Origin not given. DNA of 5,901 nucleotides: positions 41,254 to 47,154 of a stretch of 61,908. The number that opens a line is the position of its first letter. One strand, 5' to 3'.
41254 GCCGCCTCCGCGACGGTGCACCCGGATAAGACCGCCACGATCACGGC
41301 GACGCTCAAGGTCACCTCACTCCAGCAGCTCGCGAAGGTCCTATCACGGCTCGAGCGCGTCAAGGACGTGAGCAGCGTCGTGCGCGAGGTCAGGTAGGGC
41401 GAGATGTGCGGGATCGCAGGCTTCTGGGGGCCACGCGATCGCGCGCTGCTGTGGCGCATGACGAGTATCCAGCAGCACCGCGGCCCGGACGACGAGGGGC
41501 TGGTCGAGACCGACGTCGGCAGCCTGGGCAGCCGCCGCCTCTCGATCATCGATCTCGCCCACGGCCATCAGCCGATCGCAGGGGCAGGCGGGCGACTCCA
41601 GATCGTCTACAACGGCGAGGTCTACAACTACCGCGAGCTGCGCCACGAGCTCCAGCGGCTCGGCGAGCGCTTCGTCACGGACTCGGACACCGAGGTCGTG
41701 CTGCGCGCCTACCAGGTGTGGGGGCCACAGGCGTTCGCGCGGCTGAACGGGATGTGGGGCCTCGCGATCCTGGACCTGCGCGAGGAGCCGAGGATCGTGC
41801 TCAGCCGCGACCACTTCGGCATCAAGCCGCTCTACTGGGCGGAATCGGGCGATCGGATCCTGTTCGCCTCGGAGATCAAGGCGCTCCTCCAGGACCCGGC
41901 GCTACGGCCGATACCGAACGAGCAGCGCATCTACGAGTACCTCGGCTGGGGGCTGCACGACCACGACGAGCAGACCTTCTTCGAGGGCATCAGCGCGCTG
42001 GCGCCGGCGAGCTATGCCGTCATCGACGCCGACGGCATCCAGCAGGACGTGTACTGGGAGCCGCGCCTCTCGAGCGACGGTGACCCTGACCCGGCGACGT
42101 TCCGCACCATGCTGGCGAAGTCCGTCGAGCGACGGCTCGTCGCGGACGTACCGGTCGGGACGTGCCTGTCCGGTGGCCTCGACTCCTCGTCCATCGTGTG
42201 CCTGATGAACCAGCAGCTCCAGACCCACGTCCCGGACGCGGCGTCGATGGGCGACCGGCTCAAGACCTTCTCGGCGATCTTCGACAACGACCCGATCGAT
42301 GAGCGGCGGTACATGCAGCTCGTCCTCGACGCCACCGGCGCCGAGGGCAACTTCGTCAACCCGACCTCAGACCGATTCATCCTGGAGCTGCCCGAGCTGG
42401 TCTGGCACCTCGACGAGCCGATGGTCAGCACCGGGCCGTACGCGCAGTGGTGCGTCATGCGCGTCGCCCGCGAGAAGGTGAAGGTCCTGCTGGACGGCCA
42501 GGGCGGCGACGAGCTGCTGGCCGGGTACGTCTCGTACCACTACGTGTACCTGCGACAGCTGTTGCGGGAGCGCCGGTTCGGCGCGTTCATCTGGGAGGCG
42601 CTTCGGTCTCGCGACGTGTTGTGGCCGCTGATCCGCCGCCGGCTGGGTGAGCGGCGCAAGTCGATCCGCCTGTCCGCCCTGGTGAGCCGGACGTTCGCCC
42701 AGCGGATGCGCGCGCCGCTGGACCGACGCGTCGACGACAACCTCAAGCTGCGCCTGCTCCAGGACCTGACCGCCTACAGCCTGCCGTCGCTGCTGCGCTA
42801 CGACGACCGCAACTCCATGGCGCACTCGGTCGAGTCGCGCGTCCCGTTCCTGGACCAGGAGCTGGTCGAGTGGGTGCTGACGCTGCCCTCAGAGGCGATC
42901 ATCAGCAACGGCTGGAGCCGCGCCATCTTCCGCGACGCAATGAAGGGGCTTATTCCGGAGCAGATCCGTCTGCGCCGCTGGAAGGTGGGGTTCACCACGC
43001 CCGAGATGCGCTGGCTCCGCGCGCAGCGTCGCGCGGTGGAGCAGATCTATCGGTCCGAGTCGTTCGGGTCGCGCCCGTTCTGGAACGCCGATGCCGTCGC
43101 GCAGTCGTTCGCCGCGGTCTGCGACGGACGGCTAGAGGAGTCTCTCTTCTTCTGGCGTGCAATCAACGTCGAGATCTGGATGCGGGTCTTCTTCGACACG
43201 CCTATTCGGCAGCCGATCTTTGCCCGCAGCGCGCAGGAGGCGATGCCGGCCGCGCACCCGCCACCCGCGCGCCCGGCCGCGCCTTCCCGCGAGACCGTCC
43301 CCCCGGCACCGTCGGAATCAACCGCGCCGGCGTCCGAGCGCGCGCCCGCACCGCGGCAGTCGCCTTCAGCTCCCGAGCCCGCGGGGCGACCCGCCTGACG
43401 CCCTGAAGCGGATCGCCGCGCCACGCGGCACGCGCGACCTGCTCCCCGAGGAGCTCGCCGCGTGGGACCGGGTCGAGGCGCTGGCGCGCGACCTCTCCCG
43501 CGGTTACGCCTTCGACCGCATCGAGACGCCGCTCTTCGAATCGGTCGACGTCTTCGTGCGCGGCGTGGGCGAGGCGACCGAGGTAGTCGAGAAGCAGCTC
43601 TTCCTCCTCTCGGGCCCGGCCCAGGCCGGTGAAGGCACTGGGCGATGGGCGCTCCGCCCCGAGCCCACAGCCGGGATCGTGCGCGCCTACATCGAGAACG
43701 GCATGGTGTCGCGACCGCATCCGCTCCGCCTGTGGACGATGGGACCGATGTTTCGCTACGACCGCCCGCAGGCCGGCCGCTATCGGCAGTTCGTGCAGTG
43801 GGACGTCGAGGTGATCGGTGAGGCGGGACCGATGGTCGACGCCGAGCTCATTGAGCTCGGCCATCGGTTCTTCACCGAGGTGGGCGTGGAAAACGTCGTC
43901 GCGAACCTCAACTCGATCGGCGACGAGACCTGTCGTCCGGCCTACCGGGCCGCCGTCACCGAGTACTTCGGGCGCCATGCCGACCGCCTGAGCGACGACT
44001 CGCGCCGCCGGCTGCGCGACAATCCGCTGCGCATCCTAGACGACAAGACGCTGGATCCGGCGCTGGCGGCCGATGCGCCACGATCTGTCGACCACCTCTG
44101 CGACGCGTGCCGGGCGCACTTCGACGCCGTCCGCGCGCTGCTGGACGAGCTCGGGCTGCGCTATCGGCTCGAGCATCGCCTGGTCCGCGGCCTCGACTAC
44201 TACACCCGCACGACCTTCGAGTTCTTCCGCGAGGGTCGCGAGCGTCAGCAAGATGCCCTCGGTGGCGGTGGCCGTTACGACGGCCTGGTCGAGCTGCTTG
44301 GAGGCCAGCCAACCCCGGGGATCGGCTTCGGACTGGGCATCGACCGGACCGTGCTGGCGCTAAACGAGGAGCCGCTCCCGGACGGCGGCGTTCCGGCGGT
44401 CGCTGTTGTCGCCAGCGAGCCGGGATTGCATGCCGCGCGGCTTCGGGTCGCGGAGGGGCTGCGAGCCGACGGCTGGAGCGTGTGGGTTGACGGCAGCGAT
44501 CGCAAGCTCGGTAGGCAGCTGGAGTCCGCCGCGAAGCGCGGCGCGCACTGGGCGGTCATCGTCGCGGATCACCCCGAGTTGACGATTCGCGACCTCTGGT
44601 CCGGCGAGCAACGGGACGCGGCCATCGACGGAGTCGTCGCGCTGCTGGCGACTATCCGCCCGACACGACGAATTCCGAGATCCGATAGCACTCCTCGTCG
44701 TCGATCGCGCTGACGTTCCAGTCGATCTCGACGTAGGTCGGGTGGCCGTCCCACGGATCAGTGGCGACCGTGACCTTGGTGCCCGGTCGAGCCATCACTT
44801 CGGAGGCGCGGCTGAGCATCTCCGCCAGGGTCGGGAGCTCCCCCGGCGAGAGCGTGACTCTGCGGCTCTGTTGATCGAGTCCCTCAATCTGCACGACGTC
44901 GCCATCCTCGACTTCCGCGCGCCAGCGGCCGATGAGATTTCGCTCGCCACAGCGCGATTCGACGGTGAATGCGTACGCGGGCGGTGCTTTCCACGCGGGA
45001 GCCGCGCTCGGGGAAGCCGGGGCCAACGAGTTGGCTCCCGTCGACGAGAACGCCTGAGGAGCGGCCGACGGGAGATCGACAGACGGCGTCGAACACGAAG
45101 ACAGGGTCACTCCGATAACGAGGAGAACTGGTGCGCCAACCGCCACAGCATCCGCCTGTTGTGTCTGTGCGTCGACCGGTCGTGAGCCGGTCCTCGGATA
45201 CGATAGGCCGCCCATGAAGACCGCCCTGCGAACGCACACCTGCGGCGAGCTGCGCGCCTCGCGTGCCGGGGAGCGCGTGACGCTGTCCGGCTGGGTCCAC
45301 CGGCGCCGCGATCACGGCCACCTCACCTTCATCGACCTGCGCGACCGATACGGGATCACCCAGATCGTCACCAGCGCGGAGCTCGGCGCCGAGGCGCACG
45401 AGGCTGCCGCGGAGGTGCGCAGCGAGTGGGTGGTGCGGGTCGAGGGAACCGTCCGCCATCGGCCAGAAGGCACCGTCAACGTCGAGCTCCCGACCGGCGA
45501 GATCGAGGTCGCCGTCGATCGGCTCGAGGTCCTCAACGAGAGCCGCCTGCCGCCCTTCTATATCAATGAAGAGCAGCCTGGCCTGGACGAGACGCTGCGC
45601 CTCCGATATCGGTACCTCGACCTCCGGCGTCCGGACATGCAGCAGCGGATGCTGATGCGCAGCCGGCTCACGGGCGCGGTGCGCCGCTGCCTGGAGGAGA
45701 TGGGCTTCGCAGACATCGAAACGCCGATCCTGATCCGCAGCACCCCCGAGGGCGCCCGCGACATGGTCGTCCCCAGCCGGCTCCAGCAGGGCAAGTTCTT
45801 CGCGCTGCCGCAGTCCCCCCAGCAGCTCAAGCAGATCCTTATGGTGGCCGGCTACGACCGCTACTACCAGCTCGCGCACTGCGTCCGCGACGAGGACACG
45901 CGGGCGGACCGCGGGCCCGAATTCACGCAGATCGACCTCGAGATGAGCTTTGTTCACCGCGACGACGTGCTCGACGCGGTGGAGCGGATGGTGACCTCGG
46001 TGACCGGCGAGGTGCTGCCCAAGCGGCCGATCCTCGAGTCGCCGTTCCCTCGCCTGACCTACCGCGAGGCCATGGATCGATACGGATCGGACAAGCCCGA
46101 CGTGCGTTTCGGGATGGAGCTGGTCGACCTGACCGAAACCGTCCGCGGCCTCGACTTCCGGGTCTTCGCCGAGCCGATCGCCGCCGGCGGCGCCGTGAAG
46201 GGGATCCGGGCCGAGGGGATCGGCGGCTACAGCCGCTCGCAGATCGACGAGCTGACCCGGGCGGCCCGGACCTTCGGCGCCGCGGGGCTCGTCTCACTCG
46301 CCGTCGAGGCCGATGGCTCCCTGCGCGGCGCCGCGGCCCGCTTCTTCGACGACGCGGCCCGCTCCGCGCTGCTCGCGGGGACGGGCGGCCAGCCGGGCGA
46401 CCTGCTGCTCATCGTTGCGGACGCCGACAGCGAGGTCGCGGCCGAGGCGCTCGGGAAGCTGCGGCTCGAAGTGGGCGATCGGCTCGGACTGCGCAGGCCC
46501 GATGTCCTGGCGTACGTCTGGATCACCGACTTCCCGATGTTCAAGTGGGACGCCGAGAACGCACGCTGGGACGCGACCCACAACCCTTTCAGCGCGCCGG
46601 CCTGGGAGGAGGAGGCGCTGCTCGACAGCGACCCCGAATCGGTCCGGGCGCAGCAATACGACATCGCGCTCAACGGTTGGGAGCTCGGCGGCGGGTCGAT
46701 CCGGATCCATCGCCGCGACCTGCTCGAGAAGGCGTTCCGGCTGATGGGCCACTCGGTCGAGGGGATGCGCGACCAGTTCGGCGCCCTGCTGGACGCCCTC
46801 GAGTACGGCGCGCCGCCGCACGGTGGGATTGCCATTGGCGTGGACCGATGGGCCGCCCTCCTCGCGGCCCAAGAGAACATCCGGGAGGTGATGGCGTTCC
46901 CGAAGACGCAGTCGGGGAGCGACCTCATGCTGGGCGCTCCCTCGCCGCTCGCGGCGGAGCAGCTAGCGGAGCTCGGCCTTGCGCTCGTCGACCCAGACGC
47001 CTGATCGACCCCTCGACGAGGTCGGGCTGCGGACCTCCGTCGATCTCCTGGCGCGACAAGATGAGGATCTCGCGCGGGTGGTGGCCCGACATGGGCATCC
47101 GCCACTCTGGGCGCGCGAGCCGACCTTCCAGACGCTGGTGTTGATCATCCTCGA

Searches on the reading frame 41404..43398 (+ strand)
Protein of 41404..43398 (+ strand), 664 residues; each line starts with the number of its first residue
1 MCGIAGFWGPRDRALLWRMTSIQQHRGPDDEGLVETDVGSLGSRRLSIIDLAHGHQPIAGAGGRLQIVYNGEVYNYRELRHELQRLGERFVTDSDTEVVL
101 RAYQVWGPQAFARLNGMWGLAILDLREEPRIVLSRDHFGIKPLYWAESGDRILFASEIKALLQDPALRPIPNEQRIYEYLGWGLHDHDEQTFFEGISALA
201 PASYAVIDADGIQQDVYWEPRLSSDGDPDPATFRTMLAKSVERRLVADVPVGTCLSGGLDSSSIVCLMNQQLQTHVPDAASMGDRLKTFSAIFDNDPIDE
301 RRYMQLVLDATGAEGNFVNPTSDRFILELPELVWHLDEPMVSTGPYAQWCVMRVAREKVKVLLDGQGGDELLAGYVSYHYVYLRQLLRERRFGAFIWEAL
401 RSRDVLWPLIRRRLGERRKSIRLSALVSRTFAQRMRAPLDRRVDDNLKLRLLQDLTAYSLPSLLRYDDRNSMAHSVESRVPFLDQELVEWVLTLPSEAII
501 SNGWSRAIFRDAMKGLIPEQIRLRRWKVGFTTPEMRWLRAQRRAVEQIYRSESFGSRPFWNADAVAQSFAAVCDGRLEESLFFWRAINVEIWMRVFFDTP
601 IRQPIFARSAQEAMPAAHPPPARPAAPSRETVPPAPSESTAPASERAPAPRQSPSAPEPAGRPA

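Call 88: search_protein_families(library=pfam, proteins=[window:41404-43398:+], max_evalue=0.00001)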
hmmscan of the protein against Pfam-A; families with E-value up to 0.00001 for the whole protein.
window:41404-43398:+ (664 aa): 3 families
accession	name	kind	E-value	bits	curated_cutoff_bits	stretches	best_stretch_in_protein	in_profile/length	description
PF00733.27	Asn_synthase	-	3.7e-75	254.2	21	1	233-594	2-354/354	Asparagine synthase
PF13537.11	GATase_7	-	3.1e-43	147.1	25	1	44-163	2-123/123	Glutamine amidotransferase domain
PF13522.11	GATase_6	-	6.3e-37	127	27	1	28-157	1-130/130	Glutamine amidotransferase domain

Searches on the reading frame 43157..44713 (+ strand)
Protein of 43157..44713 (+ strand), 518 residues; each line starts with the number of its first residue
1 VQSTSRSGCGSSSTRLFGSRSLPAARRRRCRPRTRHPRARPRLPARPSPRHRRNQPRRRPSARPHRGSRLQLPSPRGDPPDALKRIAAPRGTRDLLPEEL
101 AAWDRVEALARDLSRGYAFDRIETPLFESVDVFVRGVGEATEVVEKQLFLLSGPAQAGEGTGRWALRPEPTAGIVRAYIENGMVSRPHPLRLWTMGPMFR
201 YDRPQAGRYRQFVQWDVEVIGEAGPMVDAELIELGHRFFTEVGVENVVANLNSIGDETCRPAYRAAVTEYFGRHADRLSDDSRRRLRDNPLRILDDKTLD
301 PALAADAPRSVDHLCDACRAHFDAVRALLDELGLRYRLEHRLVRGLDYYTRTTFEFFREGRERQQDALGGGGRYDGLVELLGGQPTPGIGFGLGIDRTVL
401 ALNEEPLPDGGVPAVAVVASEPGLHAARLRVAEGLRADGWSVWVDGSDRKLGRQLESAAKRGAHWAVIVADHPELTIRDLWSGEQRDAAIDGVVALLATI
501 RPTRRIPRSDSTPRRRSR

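Call 88: search_protein_families(library=pfam, proteins=[window:43157-44713:+], max_evalue=0.00001)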
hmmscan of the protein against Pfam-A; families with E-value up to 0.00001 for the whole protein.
window:43157-44713:+ (518 aa): 3 families
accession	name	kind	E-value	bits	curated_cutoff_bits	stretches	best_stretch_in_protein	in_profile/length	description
PF13393.11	tRNA-synt_His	-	4.1e-35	121.9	25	1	91-396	1-306/308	Histidyl-tRNA synthetase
PF00587.30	tRNA-synt_2b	-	2.4e-14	54.2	29.3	1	163-404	10-177/179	tRNA synthetase class II core domain (G, H, P, S and T)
PF03129.25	HGTP_anticodon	-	1.7e-07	31.7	21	1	415-497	2-91/94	Anticodon binding domain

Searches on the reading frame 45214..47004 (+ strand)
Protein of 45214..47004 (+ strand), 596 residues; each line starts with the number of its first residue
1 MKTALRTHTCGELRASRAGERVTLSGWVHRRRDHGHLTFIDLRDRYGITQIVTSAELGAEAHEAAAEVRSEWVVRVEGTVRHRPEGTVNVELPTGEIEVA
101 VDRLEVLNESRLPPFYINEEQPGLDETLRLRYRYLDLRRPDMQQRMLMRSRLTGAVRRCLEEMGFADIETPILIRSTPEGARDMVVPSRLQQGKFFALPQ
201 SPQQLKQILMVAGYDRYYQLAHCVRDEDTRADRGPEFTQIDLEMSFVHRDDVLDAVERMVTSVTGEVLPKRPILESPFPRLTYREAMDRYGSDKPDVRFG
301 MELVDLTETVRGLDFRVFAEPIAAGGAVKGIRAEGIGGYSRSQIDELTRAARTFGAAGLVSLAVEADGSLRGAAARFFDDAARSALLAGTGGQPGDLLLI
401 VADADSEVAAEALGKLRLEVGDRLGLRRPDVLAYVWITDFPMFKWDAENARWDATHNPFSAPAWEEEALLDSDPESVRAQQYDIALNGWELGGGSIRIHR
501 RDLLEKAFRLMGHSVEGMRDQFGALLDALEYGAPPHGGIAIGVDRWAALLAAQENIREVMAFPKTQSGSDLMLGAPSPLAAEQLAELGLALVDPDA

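Call 88: search_protein_families(library=pfam, proteins=[window:45214-47004:+], max_evalue=0.00001)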
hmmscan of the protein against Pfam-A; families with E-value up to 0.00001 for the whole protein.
window:45214-47004:+ (596 aa): 3 families
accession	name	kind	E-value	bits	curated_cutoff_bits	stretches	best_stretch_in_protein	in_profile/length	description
PF00152.25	tRNA-synt_2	-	3.5e-108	361.7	25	1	125-566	1-308/308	tRNA synthetases class II (D, K and N)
PF01336.31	tRNA_anti-codon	-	1.2e-16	60.8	27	1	22-107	1-75/75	OB-fold nucleic acid binding domain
PF02938.19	GAD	-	2.5e-16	60.1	23.4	1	318-412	1-94/95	GAD domain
